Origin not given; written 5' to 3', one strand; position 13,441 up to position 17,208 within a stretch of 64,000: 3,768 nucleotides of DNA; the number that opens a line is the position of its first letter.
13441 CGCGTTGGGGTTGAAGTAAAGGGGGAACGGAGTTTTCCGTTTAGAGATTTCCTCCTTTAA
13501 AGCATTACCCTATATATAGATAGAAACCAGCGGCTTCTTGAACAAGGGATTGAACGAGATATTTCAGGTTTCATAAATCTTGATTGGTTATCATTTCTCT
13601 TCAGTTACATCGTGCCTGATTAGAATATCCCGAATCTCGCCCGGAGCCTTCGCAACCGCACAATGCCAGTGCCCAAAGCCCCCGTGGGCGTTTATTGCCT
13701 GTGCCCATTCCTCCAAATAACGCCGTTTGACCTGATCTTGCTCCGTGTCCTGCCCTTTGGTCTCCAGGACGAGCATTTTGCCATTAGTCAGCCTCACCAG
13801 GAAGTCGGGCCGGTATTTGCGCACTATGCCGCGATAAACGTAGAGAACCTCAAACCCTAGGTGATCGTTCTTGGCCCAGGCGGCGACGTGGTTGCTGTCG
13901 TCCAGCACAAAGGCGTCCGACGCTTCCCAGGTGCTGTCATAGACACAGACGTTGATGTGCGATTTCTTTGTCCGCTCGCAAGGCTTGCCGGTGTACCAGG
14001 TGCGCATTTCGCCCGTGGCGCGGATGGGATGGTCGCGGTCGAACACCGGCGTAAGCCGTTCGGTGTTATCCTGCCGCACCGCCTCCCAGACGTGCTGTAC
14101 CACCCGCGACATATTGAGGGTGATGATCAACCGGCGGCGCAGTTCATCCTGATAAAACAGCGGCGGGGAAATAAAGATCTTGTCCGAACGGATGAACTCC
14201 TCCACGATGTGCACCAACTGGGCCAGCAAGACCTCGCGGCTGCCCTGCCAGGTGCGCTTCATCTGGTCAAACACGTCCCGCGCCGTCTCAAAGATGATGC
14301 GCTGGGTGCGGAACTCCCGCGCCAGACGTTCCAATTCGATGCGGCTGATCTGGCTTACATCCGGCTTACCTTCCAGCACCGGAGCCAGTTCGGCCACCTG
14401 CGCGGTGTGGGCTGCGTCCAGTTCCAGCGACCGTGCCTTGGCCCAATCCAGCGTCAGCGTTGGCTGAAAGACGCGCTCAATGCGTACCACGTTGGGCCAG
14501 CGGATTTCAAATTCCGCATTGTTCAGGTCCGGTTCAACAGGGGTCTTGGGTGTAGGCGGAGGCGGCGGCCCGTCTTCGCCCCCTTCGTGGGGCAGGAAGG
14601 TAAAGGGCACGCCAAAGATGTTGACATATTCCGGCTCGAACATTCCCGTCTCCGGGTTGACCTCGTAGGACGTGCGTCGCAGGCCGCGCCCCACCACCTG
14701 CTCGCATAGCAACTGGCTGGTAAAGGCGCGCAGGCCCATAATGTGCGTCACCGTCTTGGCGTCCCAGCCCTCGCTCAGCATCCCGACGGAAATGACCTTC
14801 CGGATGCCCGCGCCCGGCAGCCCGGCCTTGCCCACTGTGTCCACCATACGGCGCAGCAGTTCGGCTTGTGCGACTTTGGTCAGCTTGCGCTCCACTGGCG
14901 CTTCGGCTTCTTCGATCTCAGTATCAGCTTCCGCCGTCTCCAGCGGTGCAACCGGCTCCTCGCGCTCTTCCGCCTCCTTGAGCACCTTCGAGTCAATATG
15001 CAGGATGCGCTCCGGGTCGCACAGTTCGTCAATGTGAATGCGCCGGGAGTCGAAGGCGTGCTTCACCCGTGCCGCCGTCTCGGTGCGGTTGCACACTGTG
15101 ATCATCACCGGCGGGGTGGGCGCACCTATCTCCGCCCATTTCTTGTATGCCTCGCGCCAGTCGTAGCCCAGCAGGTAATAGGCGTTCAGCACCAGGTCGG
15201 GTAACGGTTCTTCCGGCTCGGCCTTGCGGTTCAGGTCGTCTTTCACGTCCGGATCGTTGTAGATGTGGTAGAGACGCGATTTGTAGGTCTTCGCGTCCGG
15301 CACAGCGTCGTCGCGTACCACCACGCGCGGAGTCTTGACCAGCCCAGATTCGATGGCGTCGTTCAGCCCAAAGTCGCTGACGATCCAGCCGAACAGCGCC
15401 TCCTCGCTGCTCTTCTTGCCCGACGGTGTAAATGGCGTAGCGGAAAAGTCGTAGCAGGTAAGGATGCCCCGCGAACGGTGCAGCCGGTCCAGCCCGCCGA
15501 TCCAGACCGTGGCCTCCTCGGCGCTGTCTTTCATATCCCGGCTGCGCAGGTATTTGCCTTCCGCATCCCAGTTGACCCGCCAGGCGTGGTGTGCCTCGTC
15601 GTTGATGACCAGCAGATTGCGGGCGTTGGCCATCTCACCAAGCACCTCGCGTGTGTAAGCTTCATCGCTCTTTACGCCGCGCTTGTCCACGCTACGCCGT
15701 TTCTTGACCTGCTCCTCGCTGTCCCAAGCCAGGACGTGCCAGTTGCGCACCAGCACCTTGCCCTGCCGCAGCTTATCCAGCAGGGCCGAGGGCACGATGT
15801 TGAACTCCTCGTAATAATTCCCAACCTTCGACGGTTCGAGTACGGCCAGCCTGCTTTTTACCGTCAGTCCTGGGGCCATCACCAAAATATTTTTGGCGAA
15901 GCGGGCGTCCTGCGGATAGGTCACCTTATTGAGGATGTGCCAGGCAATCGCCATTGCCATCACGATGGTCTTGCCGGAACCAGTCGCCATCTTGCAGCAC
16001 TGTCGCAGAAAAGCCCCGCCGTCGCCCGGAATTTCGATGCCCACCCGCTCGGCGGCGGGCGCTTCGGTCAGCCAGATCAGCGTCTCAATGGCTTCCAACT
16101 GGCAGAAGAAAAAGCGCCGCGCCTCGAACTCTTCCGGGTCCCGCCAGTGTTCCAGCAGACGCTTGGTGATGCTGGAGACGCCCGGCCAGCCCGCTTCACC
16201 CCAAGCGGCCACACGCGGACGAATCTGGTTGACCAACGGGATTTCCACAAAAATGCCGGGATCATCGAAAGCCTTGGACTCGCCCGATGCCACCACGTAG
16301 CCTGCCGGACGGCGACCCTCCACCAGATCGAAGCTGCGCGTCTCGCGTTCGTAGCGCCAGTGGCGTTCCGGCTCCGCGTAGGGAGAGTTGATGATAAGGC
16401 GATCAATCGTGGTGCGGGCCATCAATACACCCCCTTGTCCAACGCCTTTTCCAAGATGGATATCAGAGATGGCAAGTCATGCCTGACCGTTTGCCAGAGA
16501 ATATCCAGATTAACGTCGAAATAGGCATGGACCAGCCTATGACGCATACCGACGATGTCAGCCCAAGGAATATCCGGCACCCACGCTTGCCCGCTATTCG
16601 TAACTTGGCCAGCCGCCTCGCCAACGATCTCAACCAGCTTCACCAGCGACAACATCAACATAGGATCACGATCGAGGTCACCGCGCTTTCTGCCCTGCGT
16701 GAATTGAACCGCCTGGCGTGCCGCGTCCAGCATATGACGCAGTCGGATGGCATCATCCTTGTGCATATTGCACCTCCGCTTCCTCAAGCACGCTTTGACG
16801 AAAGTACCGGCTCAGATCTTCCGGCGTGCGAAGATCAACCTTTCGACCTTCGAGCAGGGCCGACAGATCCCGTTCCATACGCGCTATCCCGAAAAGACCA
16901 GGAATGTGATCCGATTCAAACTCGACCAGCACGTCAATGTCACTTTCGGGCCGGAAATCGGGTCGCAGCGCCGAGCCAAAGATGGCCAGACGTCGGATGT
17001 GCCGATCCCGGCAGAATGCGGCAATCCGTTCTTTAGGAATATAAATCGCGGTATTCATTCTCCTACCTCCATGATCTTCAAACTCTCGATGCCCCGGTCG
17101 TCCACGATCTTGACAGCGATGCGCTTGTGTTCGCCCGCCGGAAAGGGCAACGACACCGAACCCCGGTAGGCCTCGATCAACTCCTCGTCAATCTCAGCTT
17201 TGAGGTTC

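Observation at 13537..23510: Integrase-less integron-type cassette array on the minus strand (defence-gene CALIN)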

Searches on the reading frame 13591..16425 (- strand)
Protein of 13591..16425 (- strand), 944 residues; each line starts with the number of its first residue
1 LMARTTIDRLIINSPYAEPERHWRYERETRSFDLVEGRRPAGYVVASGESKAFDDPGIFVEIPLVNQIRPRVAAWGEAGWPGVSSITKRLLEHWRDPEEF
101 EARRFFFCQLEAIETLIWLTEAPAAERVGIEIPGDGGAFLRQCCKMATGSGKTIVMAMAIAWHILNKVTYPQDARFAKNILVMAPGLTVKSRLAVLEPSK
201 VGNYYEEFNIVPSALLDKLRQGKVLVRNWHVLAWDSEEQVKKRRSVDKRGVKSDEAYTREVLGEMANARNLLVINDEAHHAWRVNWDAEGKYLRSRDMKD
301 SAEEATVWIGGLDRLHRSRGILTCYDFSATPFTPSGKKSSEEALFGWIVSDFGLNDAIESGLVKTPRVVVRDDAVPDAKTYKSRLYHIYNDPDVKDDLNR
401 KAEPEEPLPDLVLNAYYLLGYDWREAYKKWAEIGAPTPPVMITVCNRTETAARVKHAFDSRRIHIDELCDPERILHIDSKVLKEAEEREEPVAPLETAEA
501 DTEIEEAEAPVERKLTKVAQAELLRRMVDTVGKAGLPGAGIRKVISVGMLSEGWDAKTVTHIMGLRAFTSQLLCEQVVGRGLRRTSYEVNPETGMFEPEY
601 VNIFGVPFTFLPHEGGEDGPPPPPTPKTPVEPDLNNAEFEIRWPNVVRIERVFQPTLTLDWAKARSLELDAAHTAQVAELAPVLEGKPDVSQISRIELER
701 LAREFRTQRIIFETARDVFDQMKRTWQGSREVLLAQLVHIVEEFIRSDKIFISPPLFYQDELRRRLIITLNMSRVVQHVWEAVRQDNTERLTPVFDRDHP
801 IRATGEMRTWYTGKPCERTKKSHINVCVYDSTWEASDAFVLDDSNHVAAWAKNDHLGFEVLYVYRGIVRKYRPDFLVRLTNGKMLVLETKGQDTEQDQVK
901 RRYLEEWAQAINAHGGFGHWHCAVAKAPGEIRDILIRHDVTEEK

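Call 8: search_protein_families(library=pfam, proteins=[window:13591-16425:-], max_evalue=0.01)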
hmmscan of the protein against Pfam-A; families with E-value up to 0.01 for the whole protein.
window:13591-16425:- (944 aa): 2 families
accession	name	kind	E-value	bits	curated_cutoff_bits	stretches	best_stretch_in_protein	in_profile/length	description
PF04851.21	ResIII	-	2e-07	31.5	22.5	1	109-283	8-139/164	Type III restriction enzyme, res subunit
PF06356.17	DUF1064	-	0.0053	17.6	24.7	0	870-906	63-99/117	Protein of unknown function (DUF1064)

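Call 60: find_homologous_proteins(query=window:13591-16425:-, max_evalue=1e-50)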
Query window:13591-16425:- (944 aa): 7981 proteins with E <= 1e-50 among 8000 candidates; the best 120 are listed.
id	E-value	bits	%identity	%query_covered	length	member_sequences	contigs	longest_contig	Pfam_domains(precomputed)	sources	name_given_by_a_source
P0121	0.0e+0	2040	93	100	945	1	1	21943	PF04851.22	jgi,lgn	-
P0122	0.0e+0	2038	93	100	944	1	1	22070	PF04851.22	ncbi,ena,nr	ncbi:MAG: DEAD/DEAH box helicase family protein [Proteobacteria bacterium]|nr:DEAD/DEAH box helicase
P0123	0.0e+0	2032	93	100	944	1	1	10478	PF04851.22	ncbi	-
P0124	0.0e+0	2031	93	100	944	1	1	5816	PF04851.22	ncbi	ncbi:MAG: DEAD/DEAH box helicase family protein [Chloroflexota bacterium]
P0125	0.0e+0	2027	92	100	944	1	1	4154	PF04851.22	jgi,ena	-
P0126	0.0e+0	2021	92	100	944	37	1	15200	PF04851.22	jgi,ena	-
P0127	0.0e+0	2016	93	99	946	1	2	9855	PF04851.22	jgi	-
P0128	0.0e+0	2015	92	100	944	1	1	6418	PF04851.22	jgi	-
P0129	0.0e+0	2015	92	100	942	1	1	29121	PF04851.22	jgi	-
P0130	0.0e+0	2014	92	100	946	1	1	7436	PF04851.22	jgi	jgi:type III restriction enzyme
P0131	0.0e+0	2012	92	100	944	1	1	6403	PF04851.22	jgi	-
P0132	0.0e+0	2012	92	100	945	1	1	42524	PF04851.22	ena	-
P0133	0.0e+0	2012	92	100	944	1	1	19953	PF04851.22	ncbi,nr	ncbi:MAG: type III restriction endonuclease subunit R [Deltaproteobacteria bacterium]|nr:MAG: type I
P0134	0.0e+0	2012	91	100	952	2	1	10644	PF04851.22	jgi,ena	-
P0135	0.0e+0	2010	92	99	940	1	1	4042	PF04851.22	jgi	jgi:type III restriction enzyme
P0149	0.0e+0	1954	89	100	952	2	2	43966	PF04851.22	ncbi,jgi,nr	ncbi:MAG TPA: DEAD/DEAH box helicase family protein [Thermoguttaceae bacterium]|nr:DEAD/DEAH box hel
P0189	0.0e+0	1908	86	100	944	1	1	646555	PF04851.22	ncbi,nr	ncbi:MAG: hypothetical protein GHCLOJNM_01600 [bacterium]|nr:hypothetical protein [bacterium]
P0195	0.0e+0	1906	86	99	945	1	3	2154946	PF04851.22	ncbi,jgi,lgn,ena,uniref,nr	ncbi:MAG TPA: type III restriction endonuclease subunit R [Chlorobaculum sp.]|uniref:Type III restri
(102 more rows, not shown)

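Call 61: find_encoding_contigs(protein=P0122, flank=10000, max_places=2)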
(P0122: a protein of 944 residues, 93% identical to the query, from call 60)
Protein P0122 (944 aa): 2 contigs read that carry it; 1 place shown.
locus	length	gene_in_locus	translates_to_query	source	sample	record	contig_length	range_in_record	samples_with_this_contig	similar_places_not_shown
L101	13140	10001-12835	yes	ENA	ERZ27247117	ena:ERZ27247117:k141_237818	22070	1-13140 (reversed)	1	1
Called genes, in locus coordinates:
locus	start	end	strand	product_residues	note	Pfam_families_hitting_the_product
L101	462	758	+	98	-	-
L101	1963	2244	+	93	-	-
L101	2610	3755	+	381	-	PF06114:Peptidase_M78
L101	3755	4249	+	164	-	PF14367:DUF4411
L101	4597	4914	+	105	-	PF01909:NTP_transf_2, PF18765:Polbeta (weak)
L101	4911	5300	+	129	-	PF05168:HEPN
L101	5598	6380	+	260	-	-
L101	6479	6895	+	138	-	-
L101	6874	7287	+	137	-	-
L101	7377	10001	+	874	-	PF01555:N6_N4_Mtase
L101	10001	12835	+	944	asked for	PF04851:ResIII (weak)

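Call 62: find_encoding_contigs(protein=P0133, flank=10000, max_places=2)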
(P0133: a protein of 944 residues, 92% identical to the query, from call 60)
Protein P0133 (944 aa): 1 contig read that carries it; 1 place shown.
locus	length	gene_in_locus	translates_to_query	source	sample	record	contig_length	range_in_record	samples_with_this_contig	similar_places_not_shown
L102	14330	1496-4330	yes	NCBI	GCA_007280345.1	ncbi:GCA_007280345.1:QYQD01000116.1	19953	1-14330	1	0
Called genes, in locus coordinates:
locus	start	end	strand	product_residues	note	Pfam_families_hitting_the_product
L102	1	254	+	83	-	?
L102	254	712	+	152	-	-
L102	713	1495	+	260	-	PF08861:DUF1828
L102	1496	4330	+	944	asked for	PF04851:ResIII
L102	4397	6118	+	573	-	PF02878:PGM_PMM_I, PF02879:PGM_PMM_II, PF02880:PGM_PMM_III, PF00408:PGM_PMM_IV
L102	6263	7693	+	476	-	PF01225:Mur_ligase, PF08245:Mur_ligase_M, PF02875:Mur_ligase_C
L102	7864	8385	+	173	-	PF02085:Cytochrom_CIII (weak), PF22113:Mtrc-MtrF_II-IV_dom (weak), PF14537:Cytochrom_c3_2 (faint), PF14522:Cytochrome_C7 (weak)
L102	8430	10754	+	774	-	PF04879:Molybdop_Fe4S4, PF00384:Molybdopterin, PF01568:Molydop_binding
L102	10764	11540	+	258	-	PF25160:LdpA_Fe-S-bd (faint), PF12797:Fer4_2 (weak), PF12837:Fer4_6 (faint), PF13237:Fer4_10 (faint), PF12838:Fer4_7 (weak), PF13247:Fer4_11, PF00037:Fer4 (weak), PF12838:Fer4_7 (weak), +3 more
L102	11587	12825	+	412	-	PF03916:NrfD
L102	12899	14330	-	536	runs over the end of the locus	PF00890:FAD_binding_2, PF01266:DAO (weak), PF07992:Pyr_redox_2 (faint), PF02910:Succ_DH_flav_C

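Call 63: find_encoding_contigs(protein=P0195, flank=10000, max_places=3)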
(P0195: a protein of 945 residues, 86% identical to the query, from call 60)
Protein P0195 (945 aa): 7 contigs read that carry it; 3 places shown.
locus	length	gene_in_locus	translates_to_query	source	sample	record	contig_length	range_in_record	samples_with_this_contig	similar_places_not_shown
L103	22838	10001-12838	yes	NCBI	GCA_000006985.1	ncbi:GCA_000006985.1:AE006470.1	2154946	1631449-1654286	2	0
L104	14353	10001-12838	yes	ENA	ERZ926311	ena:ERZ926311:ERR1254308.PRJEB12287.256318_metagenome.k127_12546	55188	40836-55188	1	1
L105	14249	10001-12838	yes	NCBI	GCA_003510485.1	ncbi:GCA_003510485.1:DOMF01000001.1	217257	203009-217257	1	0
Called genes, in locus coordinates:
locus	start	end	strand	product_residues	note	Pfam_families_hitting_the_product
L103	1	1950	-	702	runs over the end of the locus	PF11739:YdbH-like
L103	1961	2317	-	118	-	PF07027:DUF1318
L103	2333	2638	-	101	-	PF13617:Lipoprotein_19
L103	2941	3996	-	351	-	PF01758:SBF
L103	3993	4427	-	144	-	PF01451:LMWPc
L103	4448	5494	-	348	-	PF03773:ArsP_1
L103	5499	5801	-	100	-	PF13192:Thioredoxin_3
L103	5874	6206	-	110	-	PF12840:HTH_20, PF01022:HTH_5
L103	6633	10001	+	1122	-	PF01555:N6_N4_Mtase, PF04480:DUF559, PF18741:MTES_1575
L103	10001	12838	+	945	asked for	PF04851:ResIII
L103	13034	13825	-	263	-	PF01925:TauE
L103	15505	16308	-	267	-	-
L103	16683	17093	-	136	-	-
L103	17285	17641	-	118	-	PF09633:DUF2023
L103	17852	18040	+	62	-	PF14843:GF_recep_IV (weak), PF00037:Fer4 (weak), PF12838:Fer4_7 (faint), PF13187:Fer4_9 (weak)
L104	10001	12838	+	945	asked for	PF04851:ResIII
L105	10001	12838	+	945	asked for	PF04851:ResIII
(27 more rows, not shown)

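Call 87: search_protein_families(library=padloc, proteins=[window:13591-16425:-], max_evalue=0.001)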
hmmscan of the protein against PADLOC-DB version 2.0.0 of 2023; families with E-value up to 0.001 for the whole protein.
window:13591-16425:- (944 aa): 2 families
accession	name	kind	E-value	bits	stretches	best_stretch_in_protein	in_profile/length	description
PDLC03648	REase_III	-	4.8e-10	36.2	1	543-584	313-354/871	Type III restriction enzyme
PDLC03650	REase_III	-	0.00023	17.7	0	526-585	364-422/898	Type III restriction enzyme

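Call 97: search_protein_families(library=ncbifam, proteins=[window:13591-16425:-], max_evalue=0.001)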
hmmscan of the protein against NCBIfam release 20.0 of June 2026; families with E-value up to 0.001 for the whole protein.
window:13591-16425:- (944 aa): 2 families
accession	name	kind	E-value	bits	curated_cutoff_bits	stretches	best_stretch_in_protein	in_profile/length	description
NF046055.1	restr_BPTD_3080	equivalog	0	1148.6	800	1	8-936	2-967/970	BPTD_3080 family restriction endonuclease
NF033179.1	TnsA_like_Actin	subfamily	1.3e-05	24.8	110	1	807-915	23-124/212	TnsA-like heteromeric transposase endonuclease subunit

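Call 98: find_encoding_contigs(protein=P0149, flank=8000, max_places=2)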
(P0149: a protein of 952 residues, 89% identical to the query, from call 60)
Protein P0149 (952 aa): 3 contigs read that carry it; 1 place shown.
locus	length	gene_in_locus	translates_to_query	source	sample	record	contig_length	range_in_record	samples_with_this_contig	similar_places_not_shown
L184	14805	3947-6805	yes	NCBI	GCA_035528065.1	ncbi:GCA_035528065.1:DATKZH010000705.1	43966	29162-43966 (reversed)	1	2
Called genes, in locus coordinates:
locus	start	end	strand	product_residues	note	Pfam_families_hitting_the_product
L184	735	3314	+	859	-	PF01555:N6_N4_Mtase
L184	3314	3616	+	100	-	PF01909:NTP_transf_2, PF18765:Polbeta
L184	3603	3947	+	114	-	PF01934:HepT-like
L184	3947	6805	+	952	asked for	PF04851:ResIII (weak)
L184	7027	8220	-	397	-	PF24316:Tli3 (faint), PF13859:BNR_3 (faint), PF02012:BNR (faint), PF15902:Sortilin-Vps10 (faint), PF13088:BNR_2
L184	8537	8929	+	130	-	-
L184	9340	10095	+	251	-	-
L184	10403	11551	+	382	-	PF00150:Cellulase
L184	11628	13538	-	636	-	PF22842:Pel9A-like_beta_helix, PF21231:GH141_M, PF13229:Beta_helix (faint)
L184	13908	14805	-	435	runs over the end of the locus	PF00072:Response_reg, PF00158:Sigma54_activat, PF14532:Sigma54_activ_2, PF00004:AAA (weak), PF07724:AAA_2 (weak), PF07728:AAA_5 (weak), PF25601:AAA_lid_14, PF02954:HTH_8, +1 more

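Call 99: find_encoding_contigs(protein=P0189, flank=8000, max_places=2)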
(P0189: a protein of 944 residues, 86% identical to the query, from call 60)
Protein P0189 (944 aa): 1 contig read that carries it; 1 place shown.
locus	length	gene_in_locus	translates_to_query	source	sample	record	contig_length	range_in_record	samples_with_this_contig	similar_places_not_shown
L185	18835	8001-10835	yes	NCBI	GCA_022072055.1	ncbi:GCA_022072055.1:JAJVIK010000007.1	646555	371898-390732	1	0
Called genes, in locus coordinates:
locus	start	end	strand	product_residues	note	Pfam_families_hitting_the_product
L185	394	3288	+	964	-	PF00133:tRNA-synt_1, PF01406:tRNA-synt_1e (faint), PF09334:tRNA-synt_1g, PF08264:Anticodon_1, PF06827:zf-FPG_IleRS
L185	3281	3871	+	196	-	PF01252:Peptidase_A8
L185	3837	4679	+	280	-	PF01790:LGT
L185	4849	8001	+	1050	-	PF01555:N6_N4_Mtase, PF04480:DUF559, PF18741:MTES_1575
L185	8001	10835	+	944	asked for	PF04851:ResIII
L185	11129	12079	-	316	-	PF00072:Response_reg, PF00990:GGDEF (faint)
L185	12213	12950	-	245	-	PF00117:GATase, PF07722:Peptidase_C26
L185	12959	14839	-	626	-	PF01182:Glucosamine_iso, PF02585:PIG-L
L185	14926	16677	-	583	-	-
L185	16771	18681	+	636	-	-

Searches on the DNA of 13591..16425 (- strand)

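Call 65: search_with_rna_model(model_id=R1, sources=[L101, L102, L103, L001], filters=off, max_evalue=5)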
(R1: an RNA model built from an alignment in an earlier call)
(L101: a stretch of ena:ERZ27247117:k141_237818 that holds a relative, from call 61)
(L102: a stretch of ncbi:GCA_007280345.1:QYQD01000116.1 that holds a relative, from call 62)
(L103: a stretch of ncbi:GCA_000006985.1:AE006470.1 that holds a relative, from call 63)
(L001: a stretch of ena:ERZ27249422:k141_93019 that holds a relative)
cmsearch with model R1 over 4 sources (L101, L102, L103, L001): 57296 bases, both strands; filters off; matches with E-value up to 5: 15.
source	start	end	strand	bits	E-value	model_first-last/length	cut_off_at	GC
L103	12939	12997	-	26.8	3.5e-05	1-70/70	no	0.63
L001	2354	2425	+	24.4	0.00017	1-70/70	no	0.51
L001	919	981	+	22.9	0.00047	1-70/70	no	0.63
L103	12833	12899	+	20.2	0.0028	1-70/70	no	0.67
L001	1741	1801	+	14.6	0.11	1-70/70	no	0.62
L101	6382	6452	+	13.1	0.31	1-70/70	no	0.55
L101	7282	7340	+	11.5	0.91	1-70/70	no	0.54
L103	9228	9280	+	11.3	1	1-70/70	no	0.74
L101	6655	6697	-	11.2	1.1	1-70/70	no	0.51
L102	9335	9365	-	10.8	1.4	1-70/70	no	0.45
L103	12939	12997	+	10.5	1.7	1-70/70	no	0.63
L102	3860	3886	-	10.4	1.8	1-70/70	no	0.67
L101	4522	4565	-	9.9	2.5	1-70/70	no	0.45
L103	19204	19250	+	9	4.6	1-70/70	no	0.53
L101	112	162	+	9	4.8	1-70/70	no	0.53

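Call 101: search_with_rna_model(model_id=R1, sources=[L184, L185], filters=off, max_evalue=2)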
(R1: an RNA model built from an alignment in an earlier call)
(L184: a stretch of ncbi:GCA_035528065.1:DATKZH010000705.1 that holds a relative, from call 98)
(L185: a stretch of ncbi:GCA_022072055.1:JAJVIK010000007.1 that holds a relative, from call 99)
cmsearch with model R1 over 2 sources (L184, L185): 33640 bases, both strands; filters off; matches with E-value up to 2: 4.
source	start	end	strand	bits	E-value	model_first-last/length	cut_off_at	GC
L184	535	605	+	11.6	0.47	1-70/70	no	0.62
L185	2616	2649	-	10.3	1.1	1-70/70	no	0.68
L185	10080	10134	-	10.2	1.2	1-70/70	no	0.65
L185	7225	7277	+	10.1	1.3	1-70/70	no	0.75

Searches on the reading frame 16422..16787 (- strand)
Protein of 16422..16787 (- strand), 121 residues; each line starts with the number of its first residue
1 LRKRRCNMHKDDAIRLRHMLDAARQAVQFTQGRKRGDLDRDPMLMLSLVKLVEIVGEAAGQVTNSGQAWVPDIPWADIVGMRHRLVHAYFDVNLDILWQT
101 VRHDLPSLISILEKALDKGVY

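Call 8: search_protein_families(library=pfam, proteins=[window:16422-16787:-], max_evalue=0.01)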
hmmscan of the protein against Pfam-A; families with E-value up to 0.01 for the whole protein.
window:16422-16787:- (121 aa): 1 family
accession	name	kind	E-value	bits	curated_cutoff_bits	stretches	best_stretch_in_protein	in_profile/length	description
PF01934.22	HepT-like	-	5.3e-21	75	23.5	1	19-114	1-119/120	Ribonuclease HepT-like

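Call 87: search_protein_families(library=padloc, proteins=[window:16422-16787:-], max_evalue=0.001)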
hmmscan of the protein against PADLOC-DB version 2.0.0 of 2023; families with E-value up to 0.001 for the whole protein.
window:16422-16787:- (121 aa): 0 families

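Call 97: search_protein_families(library=ncbifam, proteins=[window:16422-16787:-], max_evalue=0.001)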
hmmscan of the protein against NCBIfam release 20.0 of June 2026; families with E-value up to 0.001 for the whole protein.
window:16422-16787:- (121 aa): 1 family
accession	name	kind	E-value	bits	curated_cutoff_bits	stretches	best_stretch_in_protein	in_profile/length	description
NF047751.1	HepT_toxin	equivalog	6.1e-07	29.3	60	1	75-108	84-117/120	type VII toxin-antitoxin system HepT family RNase toxin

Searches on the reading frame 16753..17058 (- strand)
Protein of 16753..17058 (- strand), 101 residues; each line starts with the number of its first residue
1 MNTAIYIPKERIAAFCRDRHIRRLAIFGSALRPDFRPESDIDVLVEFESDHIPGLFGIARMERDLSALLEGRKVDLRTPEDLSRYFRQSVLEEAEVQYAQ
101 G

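Call 8: search_protein_families(library=pfam, proteins=[window:16753-17058:-], max_evalue=0.01)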
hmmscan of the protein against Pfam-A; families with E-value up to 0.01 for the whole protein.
window:16753-17058:- (101 aa): 2 families
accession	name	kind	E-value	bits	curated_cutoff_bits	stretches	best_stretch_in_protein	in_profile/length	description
PF01909.29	NTP_transf_2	-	1.6e-11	44.9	21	1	11-94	3-90/93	Nucleotidyltransferase domain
PF18765.7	Polbeta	-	4.5e-10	40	26.9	1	11-96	2-86/93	Polymerase beta, Nucleotidyltransferase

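Call 87: search_protein_families(library=padloc, proteins=[window:16753-17058:-], max_evalue=0.001)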
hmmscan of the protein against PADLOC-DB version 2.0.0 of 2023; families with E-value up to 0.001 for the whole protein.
window:16753-17058:- (101 aa): 6 families
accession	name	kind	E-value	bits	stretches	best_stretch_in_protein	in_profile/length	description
PDLC04902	PDC-S09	-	7.1e-25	85.2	1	1-98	1-95/97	-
PDLC04905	PDC-S09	-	2.6e-20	70.6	1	1-99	1-100/101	-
PDLC04904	PDC-S09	-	4.8e-20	69.7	1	8-95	12-96/104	-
PDLC04906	PDC-S09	-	2e-15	55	1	9-95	12-96/98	-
PDLC04903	PDC-S09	-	5e-06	24.8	1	20-49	25-54/108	-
PDLC04907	PDC-S09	-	7.8e-05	20.8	1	17-51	23-57/114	-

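Call 97: search_protein_families(library=ncbifam, proteins=[window:16753-17058:-], max_evalue=0.001)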
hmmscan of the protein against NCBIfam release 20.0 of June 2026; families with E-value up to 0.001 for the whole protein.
window:16753-17058:- (101 aa): 1 family
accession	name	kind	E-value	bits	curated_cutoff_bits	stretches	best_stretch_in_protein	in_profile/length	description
NF047752.1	MntA_antitoxin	equivalog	2e-09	37.2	60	1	19-99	5-82/106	type VII toxin-antitoxin system MntA family adenylyltransferase antitoxin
